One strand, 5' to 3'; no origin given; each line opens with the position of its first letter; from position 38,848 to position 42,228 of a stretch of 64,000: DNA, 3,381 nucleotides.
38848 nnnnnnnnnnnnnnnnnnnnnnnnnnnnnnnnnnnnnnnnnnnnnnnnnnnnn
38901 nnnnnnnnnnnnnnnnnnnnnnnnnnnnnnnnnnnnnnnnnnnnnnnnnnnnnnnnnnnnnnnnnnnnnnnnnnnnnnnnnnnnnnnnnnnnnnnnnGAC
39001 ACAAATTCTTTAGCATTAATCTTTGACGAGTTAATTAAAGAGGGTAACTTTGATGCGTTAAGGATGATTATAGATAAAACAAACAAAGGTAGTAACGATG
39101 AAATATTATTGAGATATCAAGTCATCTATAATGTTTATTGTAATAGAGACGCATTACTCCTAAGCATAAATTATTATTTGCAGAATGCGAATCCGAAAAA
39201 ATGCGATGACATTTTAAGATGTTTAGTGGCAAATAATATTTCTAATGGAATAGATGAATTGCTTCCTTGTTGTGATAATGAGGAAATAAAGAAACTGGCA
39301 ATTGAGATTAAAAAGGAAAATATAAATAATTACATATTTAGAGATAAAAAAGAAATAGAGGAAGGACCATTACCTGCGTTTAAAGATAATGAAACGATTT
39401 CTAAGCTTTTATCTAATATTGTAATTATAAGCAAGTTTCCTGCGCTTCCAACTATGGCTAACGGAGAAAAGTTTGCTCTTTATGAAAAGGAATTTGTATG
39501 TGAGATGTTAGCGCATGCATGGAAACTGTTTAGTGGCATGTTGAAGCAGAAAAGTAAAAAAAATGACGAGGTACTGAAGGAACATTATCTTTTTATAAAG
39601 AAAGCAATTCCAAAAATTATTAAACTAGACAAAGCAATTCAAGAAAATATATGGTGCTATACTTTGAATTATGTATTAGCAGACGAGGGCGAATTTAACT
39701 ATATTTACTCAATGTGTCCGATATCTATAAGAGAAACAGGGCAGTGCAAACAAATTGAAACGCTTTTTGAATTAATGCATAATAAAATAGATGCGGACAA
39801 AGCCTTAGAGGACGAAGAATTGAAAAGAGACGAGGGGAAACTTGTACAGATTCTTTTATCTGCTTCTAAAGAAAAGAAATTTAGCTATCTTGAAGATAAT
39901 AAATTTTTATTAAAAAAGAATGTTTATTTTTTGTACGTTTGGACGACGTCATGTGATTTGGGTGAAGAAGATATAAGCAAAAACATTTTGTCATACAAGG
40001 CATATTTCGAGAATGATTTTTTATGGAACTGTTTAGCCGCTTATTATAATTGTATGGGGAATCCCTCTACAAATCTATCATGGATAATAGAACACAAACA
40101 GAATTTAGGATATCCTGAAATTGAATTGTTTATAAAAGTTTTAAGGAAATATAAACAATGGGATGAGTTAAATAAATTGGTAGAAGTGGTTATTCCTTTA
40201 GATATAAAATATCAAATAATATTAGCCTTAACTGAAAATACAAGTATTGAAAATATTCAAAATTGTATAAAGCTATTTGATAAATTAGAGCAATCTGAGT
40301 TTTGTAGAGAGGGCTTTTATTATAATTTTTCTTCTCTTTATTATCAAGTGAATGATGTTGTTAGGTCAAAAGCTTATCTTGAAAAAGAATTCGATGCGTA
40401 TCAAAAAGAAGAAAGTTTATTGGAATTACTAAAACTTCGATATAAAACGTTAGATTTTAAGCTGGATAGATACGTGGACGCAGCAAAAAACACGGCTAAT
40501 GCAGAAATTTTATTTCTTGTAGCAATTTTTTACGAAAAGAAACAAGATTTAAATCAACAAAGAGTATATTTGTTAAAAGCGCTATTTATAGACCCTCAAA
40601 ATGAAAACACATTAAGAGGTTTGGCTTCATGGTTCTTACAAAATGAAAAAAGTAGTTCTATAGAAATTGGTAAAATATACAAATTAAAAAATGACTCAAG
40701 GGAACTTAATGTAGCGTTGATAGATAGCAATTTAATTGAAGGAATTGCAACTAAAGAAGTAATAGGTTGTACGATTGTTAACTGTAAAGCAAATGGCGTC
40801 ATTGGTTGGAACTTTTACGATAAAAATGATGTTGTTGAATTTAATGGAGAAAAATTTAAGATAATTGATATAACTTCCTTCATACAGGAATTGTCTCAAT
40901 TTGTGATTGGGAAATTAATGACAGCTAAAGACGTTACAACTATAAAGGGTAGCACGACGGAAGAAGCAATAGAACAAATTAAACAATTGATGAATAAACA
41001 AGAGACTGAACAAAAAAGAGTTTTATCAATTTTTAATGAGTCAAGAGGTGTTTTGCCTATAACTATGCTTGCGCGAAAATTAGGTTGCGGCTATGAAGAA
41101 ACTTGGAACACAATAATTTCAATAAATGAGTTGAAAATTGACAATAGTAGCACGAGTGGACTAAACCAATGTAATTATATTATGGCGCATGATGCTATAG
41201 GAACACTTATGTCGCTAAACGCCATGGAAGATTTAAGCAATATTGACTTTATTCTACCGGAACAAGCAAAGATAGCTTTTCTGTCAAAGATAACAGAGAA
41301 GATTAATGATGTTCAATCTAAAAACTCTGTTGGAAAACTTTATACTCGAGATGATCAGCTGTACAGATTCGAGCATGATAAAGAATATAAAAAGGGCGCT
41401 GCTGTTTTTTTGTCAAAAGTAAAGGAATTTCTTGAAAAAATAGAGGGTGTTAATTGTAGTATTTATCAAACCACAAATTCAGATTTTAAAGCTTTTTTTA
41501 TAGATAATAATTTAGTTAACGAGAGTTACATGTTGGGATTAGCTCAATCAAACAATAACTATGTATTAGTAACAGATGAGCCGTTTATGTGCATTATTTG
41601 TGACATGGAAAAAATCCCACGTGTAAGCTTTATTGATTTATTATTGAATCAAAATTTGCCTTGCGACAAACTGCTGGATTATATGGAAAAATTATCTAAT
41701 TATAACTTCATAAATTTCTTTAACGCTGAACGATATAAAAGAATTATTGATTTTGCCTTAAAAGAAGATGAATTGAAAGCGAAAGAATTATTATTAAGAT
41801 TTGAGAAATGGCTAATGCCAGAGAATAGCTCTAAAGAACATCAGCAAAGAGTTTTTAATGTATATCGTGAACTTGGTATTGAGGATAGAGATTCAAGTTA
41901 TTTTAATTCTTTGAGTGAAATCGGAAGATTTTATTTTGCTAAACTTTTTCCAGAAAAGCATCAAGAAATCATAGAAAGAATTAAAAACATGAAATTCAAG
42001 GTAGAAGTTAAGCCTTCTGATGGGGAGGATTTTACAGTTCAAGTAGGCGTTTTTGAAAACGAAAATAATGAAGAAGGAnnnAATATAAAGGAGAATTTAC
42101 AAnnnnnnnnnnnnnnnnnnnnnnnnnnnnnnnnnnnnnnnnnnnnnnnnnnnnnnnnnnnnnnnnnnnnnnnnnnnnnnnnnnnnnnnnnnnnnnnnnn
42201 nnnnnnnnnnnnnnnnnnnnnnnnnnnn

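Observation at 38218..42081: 1287-aa protein fusing an intact Nudix box to a Cys/His-rich HNH-like module and a long helical scaffold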

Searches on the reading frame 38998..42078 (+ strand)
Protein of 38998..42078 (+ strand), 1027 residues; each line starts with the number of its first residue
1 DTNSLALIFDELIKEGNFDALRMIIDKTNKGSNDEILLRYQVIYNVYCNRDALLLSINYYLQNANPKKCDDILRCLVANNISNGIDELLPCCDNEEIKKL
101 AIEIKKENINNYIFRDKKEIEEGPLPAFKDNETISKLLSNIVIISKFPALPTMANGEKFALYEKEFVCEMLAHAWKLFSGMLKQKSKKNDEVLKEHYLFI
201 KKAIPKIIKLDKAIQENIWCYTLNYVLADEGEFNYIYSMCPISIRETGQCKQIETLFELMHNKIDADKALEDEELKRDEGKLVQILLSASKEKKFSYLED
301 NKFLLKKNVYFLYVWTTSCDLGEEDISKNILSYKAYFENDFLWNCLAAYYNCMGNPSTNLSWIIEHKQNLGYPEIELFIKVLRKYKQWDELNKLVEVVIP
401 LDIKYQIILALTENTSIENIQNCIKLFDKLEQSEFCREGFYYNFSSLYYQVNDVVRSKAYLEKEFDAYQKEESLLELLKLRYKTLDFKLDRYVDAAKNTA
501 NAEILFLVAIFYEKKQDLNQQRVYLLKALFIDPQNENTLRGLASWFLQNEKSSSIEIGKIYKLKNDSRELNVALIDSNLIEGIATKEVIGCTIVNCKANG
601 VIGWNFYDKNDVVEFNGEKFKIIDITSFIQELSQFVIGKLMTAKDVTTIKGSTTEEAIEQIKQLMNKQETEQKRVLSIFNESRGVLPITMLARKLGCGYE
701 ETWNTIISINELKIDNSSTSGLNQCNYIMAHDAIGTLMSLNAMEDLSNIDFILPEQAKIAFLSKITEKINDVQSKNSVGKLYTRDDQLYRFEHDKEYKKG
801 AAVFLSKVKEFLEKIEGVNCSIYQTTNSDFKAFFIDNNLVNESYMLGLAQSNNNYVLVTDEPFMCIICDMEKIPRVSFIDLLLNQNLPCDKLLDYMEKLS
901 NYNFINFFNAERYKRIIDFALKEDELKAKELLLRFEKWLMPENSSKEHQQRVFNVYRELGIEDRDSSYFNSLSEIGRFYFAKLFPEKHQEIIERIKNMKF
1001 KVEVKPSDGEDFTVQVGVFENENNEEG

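Call 34: search_protein_representatives(protein=window:38998-42078:+)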
Query: 1027 residues. Proteins with E-value up to 0.001 (for the whole library): 107; up to 1e-10: 83; up to 1e-30: 56. The best 107 are listed.
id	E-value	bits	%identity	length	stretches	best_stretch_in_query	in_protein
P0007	0.0e+00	1105.6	49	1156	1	1-1021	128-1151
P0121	1.2e-276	937.3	44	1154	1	3-1017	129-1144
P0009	5.3e-258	875.5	41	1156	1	4-1024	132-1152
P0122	4.3e-201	687.1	35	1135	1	2-1010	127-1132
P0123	1.6e-189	648.9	35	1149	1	5-998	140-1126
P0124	1.5e-162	559.5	32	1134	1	3-1009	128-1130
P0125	5.4e-144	498.1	41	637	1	397-998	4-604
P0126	1.0e-115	404.5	40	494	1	521-1011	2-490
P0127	2.3e-84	300.8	26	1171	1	7-979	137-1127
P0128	6.9e-83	295.9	26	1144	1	5-1000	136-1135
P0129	2.5e-81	290.7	27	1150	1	8-1004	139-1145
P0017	5.2e-78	279.7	26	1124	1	8-991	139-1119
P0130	1.0e-76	275.5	25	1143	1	4-1000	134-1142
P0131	8.0e-74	265.9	25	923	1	153-977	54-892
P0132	1.6e-73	264.9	25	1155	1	4-1000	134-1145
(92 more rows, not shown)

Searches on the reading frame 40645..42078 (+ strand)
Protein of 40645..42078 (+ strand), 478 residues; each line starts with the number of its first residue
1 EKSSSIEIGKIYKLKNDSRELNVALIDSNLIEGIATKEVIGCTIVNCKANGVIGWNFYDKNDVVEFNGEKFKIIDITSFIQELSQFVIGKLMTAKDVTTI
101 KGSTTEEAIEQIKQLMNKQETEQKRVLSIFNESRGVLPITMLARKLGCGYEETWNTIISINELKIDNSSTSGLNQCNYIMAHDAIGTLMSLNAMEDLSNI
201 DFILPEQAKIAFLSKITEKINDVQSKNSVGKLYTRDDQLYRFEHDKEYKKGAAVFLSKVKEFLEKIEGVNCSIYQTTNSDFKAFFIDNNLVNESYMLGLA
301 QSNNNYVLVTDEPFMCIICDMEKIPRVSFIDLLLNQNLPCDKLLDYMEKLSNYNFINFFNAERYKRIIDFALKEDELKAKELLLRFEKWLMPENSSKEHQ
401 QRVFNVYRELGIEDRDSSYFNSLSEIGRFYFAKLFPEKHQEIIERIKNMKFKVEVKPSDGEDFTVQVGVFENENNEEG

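Call 53: predict_structure(alignment_id=A3)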
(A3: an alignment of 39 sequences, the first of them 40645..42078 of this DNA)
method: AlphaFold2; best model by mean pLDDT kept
length: 478 residues; sequences in the alignment: 39
mean_pLDDT: 87.8   pTM: 0.74
mean pLDDT of the five models: 87.8, 87.7, 87.3, 86.5, 86.4
residues with pLDDT >= 90: 296; 70-90: 146; 50-70: 23; < 50: 13
segments of 3 or more residues with pLDDT < 50: 1-5, 473-478
pLDDT, mean of each block of 10 residues (from residue 1): 54 92 78 56 82 87 92 90 79 79 85 88 93 92 92 94 89 82 96 93 94 92 83 85 90 95 95 91 91 95 94 95 94 93 95 93 95 95 96 93 96 94 95 95 87 77 70 44
secondary structure, 60 per line:
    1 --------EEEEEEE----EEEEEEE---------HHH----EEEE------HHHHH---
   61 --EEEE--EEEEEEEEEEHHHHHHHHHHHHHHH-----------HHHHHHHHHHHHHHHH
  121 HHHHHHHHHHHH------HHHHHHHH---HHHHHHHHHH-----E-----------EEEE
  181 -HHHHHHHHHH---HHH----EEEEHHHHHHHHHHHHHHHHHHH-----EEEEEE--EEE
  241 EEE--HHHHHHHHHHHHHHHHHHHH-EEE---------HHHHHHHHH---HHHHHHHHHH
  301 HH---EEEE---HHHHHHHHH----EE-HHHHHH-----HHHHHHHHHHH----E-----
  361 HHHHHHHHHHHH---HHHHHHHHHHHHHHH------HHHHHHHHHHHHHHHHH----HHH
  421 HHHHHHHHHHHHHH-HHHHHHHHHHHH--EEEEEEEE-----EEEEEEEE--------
elements in order: E9-15 E20-26 E43-46 H53-57 E63-66 E69-78 H79-93 H105-132 H139-146 H150-159 E177-180 H182-191 E202-205 H206-224 E230-235 E238-243 H246-265 E267-269 H279-287 H291-302 E306-309 H313-321 H329-334 H340-350 H361-372 H376-390 H397-413 H418-434 H436-447 E450-457 E463-470

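Call 80: fold_search(model_id=the predicted structure, library=pdb)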
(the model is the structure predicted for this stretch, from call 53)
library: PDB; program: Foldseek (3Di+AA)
matches with E <= 10: 379; with E <= 0.001: 0
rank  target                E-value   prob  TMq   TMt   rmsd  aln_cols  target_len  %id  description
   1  3ix7_B                1.7e-01  0.92  0.19  0.53   6.0       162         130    9  Crystal structure of a domain of functionally unknown protein from Thermus thermophilus HB8 (released 2009-09-22)
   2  2hwx                  1.8e-01  0.90  0.19  0.48   8.7       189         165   10  Structure of human SMG6 E1282C PIN domain mutant. (released 2006-11-14)
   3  2dok_B                1.9e-01  0.82  0.19  0.48  10.3       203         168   10  Crystal structure of the PIN domain of human EST1A (released 2007-05-01)
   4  7e8o_A                2.0e-01  0.60  0.14  0.31  11.4       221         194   10  Crystal structure of proteinaceous RNase P(PRORP) from Planctomycetes bacterium GWF2_40_8 complexed with Escherichia c (released 2022-03-02)
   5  2hww_A                2.2e-01  0.91  0.19  0.50   8.3       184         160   11  Structure of PIN domain of human SMG6 (released 2006-11-14)
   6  4tma_F                2.9e-01  0.11  0.08  0.10  21.1       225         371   13  Crystal structure of gyrase bound to its inhibitor YacG (released 2014-07-23)
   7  3ix7_A                3.7e-01  0.66  0.17  0.47   7.5       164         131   10  Crystal structure of a domain of functionally unknown protein from Thermus thermophilus HB8 (released 2009-09-22)
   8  2hww_B                4.2e-01  0.66  0.17  0.46  10.9       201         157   10  Structure of PIN domain of human SMG6 (released 2006-11-14)
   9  2dok_A                4.2e-01  0.60  0.19  0.44   9.2       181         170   12  Crystal structure of the PIN domain of human EST1A (released 2007-05-01)
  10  1khd_C                4.9e-01  0.04  0.10  0.13  20.9       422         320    9  Crystal Structure Analysis of the anthranilate phosphoribosyltransferase from Erwinia carotovora at 1.9 resolution (cu (released 2002-10-23)
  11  1pzg_C                5.1e-01  0.08  0.13  0.18  23.8       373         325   10  T.gondii LDH1 complexed with APAD and sulfate at 1.6 Angstroms (released 2004-02-24)
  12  4itu_D                6.0e-01  0.07  0.11  0.17  14.8       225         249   10  Crystal structure of S-2-HYDROXYPROPYL COENZYME M DEHYDROGENASE (S-HPCDH) bound to S-HPC AND NADH (released 2013-03-27)
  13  1v8o_H                6.7e-01  0.72  0.19  0.55   6.5       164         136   12  Crystal Structure of PAE2754 from Pyrobaculum aerophilum (released 2004-02-10)
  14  3nc1_A                7.4e-01  0.06  0.10  0.06  17.3       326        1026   12  Crystal structure of the CRM1-RanGTP complex (released 2010-10-27)
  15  1v8p_F                7.8e-01  0.57  0.20  0.51   7.0       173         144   10  Crystal structure of PAE2754 from Pyrobaculum aerophilum (released 2004-02-10)
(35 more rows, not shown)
